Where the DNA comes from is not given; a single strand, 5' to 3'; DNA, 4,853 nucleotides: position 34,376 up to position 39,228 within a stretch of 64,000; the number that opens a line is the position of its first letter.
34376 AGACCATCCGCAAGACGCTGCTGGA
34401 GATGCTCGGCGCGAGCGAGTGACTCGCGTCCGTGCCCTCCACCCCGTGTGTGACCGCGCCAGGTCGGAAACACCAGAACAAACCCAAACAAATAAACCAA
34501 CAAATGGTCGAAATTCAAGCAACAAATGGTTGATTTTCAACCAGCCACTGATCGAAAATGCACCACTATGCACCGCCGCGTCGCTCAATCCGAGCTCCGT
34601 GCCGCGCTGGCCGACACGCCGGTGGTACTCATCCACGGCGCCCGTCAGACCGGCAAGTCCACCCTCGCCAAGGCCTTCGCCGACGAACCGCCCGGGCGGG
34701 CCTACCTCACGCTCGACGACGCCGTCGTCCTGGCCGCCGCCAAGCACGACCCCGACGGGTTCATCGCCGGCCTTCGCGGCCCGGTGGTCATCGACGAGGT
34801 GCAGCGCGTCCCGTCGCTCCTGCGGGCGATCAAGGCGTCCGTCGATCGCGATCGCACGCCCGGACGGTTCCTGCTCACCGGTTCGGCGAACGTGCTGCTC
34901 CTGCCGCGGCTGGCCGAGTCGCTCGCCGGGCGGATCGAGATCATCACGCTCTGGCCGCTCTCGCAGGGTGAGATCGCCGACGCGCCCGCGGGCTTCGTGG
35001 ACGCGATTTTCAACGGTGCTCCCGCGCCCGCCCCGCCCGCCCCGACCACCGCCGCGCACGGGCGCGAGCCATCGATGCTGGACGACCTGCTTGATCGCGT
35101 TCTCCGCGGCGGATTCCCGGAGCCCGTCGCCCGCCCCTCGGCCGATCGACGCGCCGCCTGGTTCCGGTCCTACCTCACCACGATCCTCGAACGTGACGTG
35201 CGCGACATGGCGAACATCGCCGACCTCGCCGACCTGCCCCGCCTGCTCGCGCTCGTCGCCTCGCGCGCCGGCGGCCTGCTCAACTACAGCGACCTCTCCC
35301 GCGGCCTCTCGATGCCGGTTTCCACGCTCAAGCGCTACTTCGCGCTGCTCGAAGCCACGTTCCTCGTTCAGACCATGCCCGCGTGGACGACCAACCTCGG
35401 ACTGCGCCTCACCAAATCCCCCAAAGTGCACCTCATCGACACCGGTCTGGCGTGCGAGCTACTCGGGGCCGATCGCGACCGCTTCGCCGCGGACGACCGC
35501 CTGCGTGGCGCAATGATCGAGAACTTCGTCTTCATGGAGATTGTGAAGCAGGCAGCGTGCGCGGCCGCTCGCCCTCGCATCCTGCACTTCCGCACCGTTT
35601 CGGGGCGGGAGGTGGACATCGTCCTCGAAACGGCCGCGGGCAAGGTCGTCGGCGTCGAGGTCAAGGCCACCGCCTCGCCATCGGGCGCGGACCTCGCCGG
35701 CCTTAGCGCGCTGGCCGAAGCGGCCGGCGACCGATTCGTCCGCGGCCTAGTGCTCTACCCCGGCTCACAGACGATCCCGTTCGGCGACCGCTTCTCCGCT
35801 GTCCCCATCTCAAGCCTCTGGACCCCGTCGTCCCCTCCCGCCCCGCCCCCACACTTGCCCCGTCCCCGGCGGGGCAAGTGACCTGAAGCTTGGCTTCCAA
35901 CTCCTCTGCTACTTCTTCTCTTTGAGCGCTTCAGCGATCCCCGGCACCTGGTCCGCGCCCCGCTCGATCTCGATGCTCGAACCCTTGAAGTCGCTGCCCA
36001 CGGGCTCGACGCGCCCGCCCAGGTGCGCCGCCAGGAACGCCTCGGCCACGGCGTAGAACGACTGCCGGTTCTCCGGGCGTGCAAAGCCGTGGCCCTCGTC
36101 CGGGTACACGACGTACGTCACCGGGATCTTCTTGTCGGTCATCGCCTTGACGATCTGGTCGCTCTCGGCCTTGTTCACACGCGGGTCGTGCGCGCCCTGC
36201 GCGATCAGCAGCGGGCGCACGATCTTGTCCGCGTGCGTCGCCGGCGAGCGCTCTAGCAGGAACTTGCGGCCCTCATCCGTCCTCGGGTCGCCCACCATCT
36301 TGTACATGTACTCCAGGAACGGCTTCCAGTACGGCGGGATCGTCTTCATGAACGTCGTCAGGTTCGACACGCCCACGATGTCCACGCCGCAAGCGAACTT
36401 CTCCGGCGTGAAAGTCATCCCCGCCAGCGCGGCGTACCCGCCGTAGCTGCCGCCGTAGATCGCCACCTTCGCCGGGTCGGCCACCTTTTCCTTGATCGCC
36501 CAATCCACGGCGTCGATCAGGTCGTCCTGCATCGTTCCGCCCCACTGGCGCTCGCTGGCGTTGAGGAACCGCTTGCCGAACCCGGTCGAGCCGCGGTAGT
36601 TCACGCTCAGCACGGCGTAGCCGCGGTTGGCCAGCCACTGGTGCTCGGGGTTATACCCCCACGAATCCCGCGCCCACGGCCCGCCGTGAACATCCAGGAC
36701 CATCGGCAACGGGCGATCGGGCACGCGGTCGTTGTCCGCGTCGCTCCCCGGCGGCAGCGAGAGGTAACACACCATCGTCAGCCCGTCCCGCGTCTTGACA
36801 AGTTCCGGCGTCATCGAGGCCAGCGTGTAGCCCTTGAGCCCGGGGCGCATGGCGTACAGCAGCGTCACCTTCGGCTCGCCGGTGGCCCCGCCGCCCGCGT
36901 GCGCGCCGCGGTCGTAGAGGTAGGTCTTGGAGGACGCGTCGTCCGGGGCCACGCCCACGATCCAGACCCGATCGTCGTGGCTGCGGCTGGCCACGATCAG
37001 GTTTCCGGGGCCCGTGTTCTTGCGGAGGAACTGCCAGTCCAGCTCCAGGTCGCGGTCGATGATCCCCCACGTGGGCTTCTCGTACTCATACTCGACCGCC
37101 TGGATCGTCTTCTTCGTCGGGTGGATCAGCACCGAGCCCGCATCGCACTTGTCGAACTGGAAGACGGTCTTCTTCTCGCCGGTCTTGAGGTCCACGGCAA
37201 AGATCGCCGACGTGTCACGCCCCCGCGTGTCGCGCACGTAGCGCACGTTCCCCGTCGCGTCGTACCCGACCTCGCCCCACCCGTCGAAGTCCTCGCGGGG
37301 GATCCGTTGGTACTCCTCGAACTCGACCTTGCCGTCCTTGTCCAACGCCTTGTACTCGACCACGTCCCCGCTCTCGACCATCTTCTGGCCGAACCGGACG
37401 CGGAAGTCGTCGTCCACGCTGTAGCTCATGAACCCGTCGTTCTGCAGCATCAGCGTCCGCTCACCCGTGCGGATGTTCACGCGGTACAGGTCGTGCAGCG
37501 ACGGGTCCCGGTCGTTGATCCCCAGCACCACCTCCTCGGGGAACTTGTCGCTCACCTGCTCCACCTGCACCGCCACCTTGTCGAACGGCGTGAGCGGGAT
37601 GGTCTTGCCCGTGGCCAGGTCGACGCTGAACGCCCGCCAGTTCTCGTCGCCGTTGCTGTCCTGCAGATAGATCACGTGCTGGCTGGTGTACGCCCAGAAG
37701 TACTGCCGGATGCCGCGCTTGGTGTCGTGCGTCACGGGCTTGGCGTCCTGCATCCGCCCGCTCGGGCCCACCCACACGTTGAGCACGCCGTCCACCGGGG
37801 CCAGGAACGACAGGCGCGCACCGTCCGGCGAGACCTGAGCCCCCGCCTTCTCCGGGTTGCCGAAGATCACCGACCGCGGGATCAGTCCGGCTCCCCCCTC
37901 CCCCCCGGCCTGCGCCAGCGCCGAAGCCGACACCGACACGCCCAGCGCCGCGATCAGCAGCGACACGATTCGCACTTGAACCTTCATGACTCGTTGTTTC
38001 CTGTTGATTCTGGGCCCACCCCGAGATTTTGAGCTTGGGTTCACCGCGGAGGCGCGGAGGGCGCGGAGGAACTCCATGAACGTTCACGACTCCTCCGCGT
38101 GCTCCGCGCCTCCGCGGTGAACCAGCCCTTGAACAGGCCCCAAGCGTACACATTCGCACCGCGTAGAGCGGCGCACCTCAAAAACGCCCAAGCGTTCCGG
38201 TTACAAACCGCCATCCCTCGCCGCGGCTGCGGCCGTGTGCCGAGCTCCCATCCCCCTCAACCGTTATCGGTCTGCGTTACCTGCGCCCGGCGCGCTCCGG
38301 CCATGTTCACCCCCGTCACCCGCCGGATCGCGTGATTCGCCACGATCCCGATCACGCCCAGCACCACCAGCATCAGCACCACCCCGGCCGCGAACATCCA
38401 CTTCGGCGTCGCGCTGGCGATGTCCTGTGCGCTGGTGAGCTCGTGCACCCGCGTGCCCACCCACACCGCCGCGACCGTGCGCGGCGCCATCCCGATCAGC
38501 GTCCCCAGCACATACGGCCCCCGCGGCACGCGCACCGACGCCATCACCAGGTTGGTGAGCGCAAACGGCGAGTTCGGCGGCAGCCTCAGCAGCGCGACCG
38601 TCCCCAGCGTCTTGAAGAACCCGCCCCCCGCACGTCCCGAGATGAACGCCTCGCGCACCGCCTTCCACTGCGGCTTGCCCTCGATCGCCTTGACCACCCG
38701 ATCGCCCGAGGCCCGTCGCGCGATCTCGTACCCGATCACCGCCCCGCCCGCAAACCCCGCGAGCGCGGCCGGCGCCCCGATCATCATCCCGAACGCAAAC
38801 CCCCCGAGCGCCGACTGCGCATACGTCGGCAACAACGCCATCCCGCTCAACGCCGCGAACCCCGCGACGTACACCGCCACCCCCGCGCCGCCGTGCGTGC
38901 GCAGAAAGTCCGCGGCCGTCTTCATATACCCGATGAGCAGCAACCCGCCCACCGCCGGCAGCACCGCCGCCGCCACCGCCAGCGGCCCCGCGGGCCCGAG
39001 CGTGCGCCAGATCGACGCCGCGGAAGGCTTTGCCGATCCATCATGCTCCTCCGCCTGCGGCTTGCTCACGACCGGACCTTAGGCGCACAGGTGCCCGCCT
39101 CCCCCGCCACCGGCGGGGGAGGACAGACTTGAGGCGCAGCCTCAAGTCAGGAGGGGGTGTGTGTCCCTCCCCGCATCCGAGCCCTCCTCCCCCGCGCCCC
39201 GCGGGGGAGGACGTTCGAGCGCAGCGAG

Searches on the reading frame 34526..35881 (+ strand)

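Call 70: search_protein_families(library=pfam, proteins=[window:34526-35881:+], max_evalue=0.0001)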
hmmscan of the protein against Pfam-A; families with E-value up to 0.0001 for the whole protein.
window:34526-35881:+ (451 aa): 3 families
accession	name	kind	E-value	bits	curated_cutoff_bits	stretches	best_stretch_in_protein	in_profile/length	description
PF13635.12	DUF4143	-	8.4e-44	149.6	28.1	1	222-381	1-159/160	Domain of unknown function (DUF4143)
PF13173.12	AAA_14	-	6.3e-26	91.3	27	1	31-150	2-128/129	AAA domain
PF13191.12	AAA_16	-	3.3e-05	24.9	32.6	0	22-86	10-85/167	AAA ATPase domain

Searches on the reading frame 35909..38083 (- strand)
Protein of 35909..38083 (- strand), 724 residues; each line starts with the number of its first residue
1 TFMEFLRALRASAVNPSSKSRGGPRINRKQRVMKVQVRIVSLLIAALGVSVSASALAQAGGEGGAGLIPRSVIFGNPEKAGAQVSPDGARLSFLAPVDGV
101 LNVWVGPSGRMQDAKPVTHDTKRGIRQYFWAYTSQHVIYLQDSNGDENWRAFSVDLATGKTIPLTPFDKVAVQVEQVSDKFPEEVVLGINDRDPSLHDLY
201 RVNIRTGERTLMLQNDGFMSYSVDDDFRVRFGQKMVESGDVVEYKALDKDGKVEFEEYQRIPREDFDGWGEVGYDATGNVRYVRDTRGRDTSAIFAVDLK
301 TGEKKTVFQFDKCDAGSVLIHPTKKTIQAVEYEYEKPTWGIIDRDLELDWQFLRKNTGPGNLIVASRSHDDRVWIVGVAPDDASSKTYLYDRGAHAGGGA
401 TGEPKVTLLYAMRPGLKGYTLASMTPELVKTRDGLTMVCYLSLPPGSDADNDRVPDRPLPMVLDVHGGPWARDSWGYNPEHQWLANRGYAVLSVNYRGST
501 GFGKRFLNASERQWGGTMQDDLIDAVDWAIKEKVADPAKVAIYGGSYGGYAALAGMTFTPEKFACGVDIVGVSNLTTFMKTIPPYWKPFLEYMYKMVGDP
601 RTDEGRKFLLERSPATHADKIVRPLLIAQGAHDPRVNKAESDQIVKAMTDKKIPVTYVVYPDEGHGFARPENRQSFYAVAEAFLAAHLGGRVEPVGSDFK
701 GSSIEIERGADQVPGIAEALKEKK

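Call 13: search_protein_families(library=pfam, proteins=[window:35909-38083:-], max_evalue=0.001)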
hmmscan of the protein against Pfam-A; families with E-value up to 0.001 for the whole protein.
window:35909-38083:- (724 aa): 9 families
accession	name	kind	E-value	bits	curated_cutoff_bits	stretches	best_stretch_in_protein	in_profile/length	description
PF00326.27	Peptidase_S9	-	2.3e-48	165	22.6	1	477-690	3-212/213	Prolyl oligopeptidase family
PF20434.5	BD-FAE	-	6e-13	49.2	26.8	1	456-647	10-214/215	BD-FAE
PF02129.25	Peptidase_S15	-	9.1e-12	45.7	23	1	456-576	16-133/262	X-Pro dipeptidyl-peptidase (S15 family)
PF01738.24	DLH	-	6.4e-11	42.7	21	1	473-678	21-199/217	Dienelactone hydrolase family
PF12146.15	Hydrolase_4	-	1.9e-07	31.1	27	0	462-566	7-103/239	Serine aminopeptidase, S33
PF12697.13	Abhydrolase_6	-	3.4e-07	31.6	26.3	1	465-667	4-205/217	Alpha/beta hydrolase family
PF07859.19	Abhydrolase_3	-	1.9e-05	25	25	1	517-668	47-209/210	alpha/beta hydrolase fold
PF00561.26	Abhydrolase_1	-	2.5e-05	24.5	25.8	0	462-571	3-102/245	alpha/beta hydrolase fold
PF03583.20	LIP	-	0.00024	21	23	0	486-572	24-104/286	Secretory lipase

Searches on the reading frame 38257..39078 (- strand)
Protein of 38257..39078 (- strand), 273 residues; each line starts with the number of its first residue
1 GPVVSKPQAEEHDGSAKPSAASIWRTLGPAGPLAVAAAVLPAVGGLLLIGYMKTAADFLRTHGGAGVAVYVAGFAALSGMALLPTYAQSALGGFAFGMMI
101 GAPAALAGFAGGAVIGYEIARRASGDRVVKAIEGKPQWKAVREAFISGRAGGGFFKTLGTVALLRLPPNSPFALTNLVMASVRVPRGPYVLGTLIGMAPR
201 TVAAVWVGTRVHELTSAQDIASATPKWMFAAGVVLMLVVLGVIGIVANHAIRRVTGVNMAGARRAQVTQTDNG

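Call 13: search_protein_families(library=pfam, proteins=[window:38257-39078:-], max_evalue=0.001)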
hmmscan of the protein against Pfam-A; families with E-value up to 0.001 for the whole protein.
window:38257-39078:- (273 aa): 1 family
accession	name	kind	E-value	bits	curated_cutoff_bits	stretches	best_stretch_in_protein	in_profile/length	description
PF09335.16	VTT_dom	-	1.4e-12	48.6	33.9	1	84-208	2-121/123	VTT domain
